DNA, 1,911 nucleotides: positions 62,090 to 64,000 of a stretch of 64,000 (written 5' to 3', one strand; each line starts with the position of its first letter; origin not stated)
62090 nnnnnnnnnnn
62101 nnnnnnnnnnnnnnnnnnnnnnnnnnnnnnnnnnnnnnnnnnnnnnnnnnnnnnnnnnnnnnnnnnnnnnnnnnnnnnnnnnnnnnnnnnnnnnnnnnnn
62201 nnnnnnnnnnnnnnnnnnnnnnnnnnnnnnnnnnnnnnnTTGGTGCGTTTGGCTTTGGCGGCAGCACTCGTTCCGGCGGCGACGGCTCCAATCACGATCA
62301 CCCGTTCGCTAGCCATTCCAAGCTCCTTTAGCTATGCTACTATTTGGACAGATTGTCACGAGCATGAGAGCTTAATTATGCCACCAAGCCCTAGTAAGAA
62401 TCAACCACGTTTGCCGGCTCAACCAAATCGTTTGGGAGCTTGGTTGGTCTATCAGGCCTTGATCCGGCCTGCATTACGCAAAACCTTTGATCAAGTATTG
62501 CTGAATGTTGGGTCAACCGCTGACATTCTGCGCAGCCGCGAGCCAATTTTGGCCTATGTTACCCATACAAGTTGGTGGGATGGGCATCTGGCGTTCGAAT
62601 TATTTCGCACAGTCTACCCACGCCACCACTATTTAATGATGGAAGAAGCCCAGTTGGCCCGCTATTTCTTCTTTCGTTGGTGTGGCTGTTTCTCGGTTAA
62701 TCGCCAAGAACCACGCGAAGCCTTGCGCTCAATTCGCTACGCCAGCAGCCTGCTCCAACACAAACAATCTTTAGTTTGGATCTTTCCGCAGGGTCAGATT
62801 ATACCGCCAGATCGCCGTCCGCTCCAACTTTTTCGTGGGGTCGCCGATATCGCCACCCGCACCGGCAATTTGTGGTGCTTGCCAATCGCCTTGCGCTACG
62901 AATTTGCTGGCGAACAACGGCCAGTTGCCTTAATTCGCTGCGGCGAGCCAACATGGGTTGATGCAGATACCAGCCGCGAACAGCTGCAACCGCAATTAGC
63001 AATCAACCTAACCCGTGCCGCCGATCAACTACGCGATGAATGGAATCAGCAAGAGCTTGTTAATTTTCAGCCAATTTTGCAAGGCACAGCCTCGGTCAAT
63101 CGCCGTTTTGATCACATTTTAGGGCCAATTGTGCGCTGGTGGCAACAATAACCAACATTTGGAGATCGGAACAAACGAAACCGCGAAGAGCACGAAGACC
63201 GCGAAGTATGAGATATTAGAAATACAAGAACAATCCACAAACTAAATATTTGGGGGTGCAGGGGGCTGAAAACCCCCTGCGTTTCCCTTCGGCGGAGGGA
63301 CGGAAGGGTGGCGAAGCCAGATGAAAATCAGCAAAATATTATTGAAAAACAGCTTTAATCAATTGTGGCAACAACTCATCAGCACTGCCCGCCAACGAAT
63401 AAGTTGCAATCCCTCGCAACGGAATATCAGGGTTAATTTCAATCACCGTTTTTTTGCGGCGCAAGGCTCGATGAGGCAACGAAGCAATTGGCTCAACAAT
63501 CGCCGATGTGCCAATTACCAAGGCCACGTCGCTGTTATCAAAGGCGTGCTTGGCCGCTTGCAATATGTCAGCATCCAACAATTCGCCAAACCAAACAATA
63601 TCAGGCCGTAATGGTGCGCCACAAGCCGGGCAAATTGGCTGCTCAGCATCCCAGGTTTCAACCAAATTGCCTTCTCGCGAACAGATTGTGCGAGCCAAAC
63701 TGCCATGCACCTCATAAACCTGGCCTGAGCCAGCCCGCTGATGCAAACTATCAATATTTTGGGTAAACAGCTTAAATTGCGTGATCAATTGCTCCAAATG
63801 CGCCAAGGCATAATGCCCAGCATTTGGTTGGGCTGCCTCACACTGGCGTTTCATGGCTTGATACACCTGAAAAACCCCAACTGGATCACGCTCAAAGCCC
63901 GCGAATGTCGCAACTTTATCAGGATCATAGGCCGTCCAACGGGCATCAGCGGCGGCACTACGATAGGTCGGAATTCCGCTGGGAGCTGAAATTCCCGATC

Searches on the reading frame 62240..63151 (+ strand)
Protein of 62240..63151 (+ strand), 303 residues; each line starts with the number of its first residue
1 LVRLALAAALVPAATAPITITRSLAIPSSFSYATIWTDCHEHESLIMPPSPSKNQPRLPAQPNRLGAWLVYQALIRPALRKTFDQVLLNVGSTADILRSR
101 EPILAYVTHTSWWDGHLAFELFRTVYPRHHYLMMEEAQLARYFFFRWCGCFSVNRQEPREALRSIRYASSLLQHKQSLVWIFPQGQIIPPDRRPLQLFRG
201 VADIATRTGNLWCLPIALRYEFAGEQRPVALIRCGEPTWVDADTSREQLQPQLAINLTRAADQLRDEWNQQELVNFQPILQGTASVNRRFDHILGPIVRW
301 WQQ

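Call 3: search_protein_families(library=pfam, proteins=[window:62240-63151:+], max_evalue=0.1)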
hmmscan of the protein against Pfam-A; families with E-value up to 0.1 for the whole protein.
window:62240-63151:+ (303 aa): 1 family
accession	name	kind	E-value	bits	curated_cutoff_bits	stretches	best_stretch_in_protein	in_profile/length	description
PF01553.26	Acyltransferase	-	3.1e-10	40.4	23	1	96-217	9-130/132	Acyltransferase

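Call 45: search_protein_families(library=ncbifam, proteins=[window:62240-63151:+], max_evalue=0.001)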
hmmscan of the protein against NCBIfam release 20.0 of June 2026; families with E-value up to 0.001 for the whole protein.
window:62240-63151:+ (303 aa): 1 family
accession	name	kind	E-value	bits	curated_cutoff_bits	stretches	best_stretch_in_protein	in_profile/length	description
TIGR00530.1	AGP_acyltrn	subfamily_domain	0.00011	21.9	102.95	1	97-209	12-121/130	1-acylglycerol-3-phosphate O-acyltransferase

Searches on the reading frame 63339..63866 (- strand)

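Call 45: search_protein_families(library=ncbifam, proteins=[window:63339-63866:-], max_evalue=0.001)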
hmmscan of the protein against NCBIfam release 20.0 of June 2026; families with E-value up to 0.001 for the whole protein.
window:63339-63866:- (175 aa): 7 families
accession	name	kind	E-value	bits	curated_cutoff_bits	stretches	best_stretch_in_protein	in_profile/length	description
NF001753.0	PRK00481.1-3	subfamily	4.1e-50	170.1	243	1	2-173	65-247/252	NAD-dependent protein deacylase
NF040867.1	prot_deacyl_CobB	equivalog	1.9e-43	148.5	320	1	2-173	62-242/242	NAD-dependent protein deacetylase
NF001752.0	PRK00481.1-1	equivalog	2.9e-32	112.1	221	1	10-146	78-215/242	NAD-dependent protein deacylase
NF001754.0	PRK00481.1-4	equivalog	1e-29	103.4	252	1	11-140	79-209/244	NAD-dependent protein deacylase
NF001755.0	PRK00481.1-5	equivalog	2.5e-27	95.6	318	1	3-146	93-241/278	Sir2 family NAD+-dependent deacetylase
NF003738.0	PRK05333.1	equivalog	6.3e-27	94.2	305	2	9-63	85-139/295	NAD-dependent protein deacetylase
NF010736.0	PRK14138.1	equivalog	2.2e-25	89.3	395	1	11-156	71-224/244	NAD-dependent deacetylase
